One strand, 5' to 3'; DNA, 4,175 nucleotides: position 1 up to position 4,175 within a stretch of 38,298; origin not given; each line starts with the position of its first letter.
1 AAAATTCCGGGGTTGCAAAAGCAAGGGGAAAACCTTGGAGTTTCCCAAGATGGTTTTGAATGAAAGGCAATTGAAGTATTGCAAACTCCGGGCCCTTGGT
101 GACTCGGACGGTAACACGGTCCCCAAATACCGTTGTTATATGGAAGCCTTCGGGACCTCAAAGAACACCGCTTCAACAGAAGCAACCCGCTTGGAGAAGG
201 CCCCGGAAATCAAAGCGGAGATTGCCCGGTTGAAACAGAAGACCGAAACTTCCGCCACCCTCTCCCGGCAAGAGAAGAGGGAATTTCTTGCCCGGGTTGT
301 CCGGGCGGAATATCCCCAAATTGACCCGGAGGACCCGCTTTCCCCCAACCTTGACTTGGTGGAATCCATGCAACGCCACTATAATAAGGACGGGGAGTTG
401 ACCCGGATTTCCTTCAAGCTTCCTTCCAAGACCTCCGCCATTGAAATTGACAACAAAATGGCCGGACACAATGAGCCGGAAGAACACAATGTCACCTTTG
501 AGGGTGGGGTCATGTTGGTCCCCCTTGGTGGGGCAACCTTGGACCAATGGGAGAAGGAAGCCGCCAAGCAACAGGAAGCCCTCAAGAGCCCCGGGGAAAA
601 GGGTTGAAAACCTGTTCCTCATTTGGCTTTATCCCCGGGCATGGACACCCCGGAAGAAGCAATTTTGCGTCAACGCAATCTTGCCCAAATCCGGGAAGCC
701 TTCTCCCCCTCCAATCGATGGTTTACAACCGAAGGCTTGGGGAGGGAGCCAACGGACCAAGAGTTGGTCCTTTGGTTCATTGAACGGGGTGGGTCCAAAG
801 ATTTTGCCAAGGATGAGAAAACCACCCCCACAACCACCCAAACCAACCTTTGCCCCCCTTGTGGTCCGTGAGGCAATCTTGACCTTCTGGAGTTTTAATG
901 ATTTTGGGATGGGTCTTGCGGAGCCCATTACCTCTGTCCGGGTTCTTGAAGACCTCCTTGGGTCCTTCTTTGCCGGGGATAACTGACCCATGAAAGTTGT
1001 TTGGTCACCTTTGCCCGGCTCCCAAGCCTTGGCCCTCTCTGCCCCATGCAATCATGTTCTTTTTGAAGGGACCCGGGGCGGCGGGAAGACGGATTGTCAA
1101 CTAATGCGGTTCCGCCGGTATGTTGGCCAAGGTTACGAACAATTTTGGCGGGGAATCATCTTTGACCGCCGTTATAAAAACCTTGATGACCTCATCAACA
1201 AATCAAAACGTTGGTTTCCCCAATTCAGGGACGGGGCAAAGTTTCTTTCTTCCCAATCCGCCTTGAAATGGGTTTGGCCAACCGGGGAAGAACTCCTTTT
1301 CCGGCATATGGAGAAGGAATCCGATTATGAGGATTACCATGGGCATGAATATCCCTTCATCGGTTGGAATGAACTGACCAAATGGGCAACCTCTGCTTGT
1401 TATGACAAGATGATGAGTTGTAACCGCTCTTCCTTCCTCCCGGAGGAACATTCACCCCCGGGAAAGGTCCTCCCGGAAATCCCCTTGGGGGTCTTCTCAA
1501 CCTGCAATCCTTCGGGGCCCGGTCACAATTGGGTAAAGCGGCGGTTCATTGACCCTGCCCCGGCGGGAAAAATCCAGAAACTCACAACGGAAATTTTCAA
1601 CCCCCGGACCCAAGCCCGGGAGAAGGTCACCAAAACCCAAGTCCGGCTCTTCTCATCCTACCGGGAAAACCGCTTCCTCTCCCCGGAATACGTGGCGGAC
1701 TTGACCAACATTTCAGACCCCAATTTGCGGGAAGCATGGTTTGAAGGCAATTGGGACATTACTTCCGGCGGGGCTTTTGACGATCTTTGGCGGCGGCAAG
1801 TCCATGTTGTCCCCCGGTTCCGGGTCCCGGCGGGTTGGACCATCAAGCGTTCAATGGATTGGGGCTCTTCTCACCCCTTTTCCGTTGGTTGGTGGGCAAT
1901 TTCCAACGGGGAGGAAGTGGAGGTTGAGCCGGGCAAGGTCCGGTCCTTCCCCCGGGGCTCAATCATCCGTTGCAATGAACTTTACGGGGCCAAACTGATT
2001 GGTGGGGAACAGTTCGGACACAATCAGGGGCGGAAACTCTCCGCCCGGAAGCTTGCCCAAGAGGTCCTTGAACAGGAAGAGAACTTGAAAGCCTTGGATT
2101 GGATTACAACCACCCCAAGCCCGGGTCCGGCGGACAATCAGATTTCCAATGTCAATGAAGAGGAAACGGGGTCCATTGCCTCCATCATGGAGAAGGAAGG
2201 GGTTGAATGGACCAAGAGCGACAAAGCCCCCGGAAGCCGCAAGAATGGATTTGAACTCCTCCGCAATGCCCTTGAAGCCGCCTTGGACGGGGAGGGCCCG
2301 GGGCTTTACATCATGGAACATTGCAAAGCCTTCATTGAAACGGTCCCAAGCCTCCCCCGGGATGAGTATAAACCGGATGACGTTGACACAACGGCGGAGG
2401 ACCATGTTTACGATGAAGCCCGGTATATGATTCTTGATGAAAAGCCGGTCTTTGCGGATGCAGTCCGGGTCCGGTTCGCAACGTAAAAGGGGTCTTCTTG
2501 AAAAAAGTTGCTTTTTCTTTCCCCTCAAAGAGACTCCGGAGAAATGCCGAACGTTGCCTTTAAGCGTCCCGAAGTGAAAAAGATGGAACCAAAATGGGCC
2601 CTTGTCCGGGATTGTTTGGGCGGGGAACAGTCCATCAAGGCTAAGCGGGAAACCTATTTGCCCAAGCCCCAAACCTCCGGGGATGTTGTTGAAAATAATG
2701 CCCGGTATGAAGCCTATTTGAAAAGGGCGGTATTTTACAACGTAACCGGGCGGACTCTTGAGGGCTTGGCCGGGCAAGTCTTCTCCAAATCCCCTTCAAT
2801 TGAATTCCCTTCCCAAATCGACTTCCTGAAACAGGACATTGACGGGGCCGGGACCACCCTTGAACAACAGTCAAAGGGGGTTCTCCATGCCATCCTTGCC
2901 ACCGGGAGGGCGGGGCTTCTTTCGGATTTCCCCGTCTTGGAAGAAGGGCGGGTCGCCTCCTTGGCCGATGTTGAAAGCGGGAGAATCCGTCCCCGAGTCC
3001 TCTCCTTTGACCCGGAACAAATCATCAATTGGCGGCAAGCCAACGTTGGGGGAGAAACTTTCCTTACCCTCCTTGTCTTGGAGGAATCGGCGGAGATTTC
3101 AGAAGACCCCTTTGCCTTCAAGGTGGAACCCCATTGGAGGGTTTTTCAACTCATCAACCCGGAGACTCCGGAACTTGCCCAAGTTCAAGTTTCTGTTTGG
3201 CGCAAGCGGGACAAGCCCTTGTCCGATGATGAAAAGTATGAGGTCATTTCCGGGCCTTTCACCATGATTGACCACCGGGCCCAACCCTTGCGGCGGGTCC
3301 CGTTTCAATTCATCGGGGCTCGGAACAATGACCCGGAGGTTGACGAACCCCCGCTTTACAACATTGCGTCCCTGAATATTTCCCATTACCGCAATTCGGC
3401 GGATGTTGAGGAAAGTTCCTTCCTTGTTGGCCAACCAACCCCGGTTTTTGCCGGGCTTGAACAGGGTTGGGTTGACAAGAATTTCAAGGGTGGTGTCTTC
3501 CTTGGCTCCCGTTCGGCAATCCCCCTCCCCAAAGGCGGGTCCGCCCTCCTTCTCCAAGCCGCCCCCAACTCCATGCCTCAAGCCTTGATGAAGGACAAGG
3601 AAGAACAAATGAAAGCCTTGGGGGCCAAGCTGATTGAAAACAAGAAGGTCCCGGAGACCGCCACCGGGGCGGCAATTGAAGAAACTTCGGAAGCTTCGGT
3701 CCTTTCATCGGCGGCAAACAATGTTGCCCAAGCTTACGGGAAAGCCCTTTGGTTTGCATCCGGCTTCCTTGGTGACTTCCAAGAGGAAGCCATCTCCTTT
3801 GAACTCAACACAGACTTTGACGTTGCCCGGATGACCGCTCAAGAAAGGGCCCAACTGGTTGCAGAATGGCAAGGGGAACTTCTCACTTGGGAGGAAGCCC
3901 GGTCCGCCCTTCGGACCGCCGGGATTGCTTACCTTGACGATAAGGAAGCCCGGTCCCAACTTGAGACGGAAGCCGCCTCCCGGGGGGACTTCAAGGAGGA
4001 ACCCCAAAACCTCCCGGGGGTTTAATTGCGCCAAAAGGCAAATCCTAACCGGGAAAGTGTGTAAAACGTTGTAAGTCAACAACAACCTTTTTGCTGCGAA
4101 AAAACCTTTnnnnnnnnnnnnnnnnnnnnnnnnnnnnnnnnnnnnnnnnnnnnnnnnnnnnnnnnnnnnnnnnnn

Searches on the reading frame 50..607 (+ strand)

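Call 49: search_protein_families(library=pfam, proteins=[window:50-607:+], max_evalue=0.1)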
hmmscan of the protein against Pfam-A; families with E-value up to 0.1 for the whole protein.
window:50-607:+ (185 aa): 1 family
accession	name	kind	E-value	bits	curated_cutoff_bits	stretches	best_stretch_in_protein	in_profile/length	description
PF03592.21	Terminase_2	-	9.6e-08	33.2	26.1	1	27-137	19-127/141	Terminase small subunit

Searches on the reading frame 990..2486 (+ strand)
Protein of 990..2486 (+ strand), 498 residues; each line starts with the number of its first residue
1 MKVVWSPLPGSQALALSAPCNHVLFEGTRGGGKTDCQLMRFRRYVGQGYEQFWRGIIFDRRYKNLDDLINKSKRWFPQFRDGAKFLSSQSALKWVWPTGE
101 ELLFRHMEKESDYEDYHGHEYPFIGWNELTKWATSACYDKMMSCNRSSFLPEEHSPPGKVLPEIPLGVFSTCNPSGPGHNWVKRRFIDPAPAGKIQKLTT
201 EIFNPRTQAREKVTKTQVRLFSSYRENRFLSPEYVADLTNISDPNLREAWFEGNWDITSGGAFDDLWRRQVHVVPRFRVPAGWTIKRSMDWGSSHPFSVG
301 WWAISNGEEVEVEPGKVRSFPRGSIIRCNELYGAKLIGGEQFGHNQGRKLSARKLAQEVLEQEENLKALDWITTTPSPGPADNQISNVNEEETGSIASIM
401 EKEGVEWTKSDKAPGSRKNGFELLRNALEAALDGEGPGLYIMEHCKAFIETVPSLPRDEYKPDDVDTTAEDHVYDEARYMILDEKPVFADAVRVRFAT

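Call 11: search_protein_families(library=phrogs, proteins=[window:990-2486:+], max_evalue=0.001)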
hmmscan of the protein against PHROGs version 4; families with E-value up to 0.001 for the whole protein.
window:990-2486:+ (498 aa): 3 families
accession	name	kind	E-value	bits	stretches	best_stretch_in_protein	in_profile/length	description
phrog_2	-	head and packaging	1.3e-33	117.8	1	3-485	262-593/807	terminase large subunit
phrog_979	-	head and packaging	1.9e-27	97.2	1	4-294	150-445/642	terminase large subunit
phrog_9526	-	head and packaging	1.4e-05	25.6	1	54-147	56-151/280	terminase large subunit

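Call 16: find_encoding_contigs(protein=window:990-2486:+, flank=10000, max_places=6)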
Protein window:990-2486:+ (498 aa): no gene with exactly this product is on record in the collection.

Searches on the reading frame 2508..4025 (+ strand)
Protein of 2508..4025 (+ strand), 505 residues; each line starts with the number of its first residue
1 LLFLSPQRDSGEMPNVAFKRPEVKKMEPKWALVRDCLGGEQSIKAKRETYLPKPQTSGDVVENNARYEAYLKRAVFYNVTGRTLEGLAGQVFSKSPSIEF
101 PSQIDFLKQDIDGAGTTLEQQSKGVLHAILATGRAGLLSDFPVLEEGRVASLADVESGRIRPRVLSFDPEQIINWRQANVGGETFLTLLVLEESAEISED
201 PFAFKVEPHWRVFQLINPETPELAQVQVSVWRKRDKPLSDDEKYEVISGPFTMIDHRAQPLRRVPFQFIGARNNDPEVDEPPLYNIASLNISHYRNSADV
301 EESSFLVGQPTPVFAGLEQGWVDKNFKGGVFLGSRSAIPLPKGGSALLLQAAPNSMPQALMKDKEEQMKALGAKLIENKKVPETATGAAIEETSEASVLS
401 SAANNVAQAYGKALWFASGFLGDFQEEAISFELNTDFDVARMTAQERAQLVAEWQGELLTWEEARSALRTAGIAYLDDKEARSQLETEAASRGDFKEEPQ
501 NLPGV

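Call 11: search_protein_families(library=phrogs, proteins=[window:2508-4025:+], max_evalue=0.001)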
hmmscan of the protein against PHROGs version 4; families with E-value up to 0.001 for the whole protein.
window:2508-4025:+ (505 aa): 3 families
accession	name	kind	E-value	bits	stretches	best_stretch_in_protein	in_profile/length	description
phrog_145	-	head and packaging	9.8e-138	460.9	1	9-496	3-473/493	portal protein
phrog_2417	-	unknown function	3e-40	139.2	1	15-276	5-242/242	-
phrog_2469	-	unknown function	1.2e-09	39.2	1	361-457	7-102/142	-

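Call 12: search_dna_similar(query=window:2508-4025:+, collection=phages, mode=protein, max_rows=15)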
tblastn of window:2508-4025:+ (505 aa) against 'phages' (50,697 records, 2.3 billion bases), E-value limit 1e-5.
Records with a match: 1649; places in all: 1660; records where one place covers at least 80% of the query: 1375.
Best place of each record, by identity: <60% 1649.
By first word of the organism name: Salmonella 411; Escherichia 314; Vibrio 207; Pseudomonas 199; Acinetobacter 79; Klebsiella 56; Xanthomonas 41; Caulobacter 40; Stenotrophomonas 34; Achromobacter 29; and 65 more.
By host as written in the record: - 174; Escherichia coli 168; Pseudomonas aeruginosa 66; Salmonella enterica 60; Salmonella enterica subsp. enterica serovar Enteritidis 58; Salmonella enterica subsp. enterica serovar Typhimurium 48; Salmonella sp. 41; Vibrio breoganii 36; and 378 more.
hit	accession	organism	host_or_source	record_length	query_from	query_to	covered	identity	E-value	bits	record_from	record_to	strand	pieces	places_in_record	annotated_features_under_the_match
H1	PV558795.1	Variovorax phage VPv64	Variovorax paradoxus DSM 645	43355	12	491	95%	49.4%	1e-135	438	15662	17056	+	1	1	record has no annotation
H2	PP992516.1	Pseudomonas phage Baskent_P4_1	Pseudomonas aeruginosa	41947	12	491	95%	49.2%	3e-135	437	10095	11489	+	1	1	putative portal protein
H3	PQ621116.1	Pseudomonas phage PSASB_03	Pseudomonas aeruginosa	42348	12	491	95%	49.0%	2e-134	435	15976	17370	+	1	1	portal protein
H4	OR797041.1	Stenotrophomonas phage vB_SmaS_Bhz54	Stenotrophomonas maltophilia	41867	12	491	95%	49.0%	1e-133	432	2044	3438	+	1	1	putative portal protein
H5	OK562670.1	Stenotrophomonas phage vB_SM_ytsc_ply2008005c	Stenotrophomonas maltophilia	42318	12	491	95%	49.0%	1e-133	432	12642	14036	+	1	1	hypothetical protein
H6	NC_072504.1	Stenotrophomonas phage vB_SM_ytsc_ply2008005c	Stenotrophomonas maltophilia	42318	12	491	95%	49.0%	1e-133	432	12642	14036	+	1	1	hypothetical protein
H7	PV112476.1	Pseudomonas phage LPPA15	Pseudomonas aeruginosa LPA102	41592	12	485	94%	48.5%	1e-129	421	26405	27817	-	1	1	hypothetical protein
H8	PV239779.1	Pseudomonas phage P8749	Pseudomonas aeruginosa 8749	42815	13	504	97%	45.7%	2e-115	380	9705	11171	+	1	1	portal protein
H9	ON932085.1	Xanthomonas phage vB_Xar_IVIA-DoCa11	Xanthomonas arboricola pv. juglandis ...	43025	13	504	97%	45.7%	7e-115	378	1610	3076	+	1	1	portal protein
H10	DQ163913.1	Pseudomonas phage 73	-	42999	13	504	97%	45.7%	3e-114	377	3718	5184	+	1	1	record has no annotation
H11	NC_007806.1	Pseudomonas phage 73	Pseudomonas aeruginosa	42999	13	504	97%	45.7%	3e-114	377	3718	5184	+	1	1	portal protein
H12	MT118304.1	Pseudomonas phage Epa40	Pseudomonas sp.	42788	13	504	97%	45.5%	7e-115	378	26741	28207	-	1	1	hypothetical protein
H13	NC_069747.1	Pseudomonas phage Epa40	Pseudomonas sp.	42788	13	504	97%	45.5%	7e-115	378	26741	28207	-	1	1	portal protein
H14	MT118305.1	Pseudomonas phage Epa41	Pseudomonas sp.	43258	13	504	97%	45.5%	7e-115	378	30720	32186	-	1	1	hypothetical protein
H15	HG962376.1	Pseudomonas phage vB_PaeS_SCH_Ab26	Pseudomonas aeruginosa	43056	13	504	97%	45.5%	8e-115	378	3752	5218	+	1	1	ORF07: portal protein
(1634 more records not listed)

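Call 15: find_related_loci(query=window:2544-4025:+, collection=viral_contigs, flank=10000)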
Query window:2544-4025:+ (493 aa) in viral_contigs; peptide patterns used: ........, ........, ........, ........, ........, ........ (x = any residue, [..] = any of these).
89 stretches matched a pattern; 82 encode a relative of the query (tblastn E <= 1e-3); the best 80 are kept; 80 distinct loci.
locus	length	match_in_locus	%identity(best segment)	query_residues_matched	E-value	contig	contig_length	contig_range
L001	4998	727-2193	44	1-492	6e-134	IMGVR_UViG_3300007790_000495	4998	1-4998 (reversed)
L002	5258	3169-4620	36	1-486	5e-80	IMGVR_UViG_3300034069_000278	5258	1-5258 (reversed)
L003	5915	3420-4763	36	1-461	4e-79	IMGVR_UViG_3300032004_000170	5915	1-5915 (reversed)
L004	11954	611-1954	37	1-461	3e-79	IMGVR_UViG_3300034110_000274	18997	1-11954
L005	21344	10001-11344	36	1-461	1e-78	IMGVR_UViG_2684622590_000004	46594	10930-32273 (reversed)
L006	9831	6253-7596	38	1-461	9e-79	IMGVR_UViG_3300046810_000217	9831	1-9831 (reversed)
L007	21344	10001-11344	37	1-461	2e-78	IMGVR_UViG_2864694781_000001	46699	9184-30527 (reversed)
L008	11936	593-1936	36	1-461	6e-78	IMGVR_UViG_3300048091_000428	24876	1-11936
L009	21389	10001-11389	35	1-480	1e-77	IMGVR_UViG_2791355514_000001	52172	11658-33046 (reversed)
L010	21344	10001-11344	37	1-461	8e-78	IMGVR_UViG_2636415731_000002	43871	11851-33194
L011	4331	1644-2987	36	1-461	1e-77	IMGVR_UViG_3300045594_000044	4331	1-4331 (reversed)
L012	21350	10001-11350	36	1-465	2e-77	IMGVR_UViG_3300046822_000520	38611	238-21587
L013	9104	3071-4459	35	1-478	3e-77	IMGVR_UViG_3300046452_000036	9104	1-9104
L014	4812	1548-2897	35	1-465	3e-77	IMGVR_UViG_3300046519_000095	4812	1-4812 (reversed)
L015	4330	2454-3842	34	1-478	9e-77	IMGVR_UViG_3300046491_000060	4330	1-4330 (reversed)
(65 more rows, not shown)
